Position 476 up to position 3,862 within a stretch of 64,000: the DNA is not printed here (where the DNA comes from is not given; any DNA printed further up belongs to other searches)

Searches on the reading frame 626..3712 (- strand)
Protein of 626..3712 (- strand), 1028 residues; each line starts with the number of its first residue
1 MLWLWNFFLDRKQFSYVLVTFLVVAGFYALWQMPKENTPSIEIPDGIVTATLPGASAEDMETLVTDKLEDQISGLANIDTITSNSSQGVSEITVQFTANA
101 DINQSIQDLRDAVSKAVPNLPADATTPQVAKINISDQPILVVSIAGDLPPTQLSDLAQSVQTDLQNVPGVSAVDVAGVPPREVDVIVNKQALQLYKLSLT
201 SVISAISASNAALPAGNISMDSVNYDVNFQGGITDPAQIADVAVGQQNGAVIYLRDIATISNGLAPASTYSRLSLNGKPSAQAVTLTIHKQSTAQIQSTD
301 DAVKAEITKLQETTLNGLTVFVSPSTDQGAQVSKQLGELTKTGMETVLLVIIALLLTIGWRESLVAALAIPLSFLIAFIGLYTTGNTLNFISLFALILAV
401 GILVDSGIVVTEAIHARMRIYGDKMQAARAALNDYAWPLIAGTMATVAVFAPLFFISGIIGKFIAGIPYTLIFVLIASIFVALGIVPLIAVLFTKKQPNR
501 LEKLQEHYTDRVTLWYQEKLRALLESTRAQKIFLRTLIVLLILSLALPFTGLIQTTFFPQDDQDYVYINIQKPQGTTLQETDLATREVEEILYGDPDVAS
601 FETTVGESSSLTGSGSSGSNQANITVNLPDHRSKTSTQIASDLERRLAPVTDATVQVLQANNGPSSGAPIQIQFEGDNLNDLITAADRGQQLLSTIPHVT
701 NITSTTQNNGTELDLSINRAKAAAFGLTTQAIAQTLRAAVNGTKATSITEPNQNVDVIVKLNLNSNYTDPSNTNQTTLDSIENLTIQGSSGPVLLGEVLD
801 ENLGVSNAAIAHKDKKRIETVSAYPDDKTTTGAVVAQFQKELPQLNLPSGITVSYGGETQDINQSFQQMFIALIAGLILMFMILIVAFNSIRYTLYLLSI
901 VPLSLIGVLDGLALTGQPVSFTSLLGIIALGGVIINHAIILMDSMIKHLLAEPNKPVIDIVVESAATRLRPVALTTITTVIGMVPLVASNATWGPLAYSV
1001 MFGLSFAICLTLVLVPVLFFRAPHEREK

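Call 33: search_protein_families(library=pfam, proteins=[window:626-3712:-], max_evalue=0.00001)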
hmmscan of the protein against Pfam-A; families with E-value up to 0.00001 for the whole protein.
window:626-3712:- (1028 aa): 1 family
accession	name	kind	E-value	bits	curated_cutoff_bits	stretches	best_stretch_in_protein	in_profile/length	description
PF00873.25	ACR_tran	-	1.1e-190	636.2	28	1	5-1020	2-1018/1021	AcrB/AcrD/AcrF family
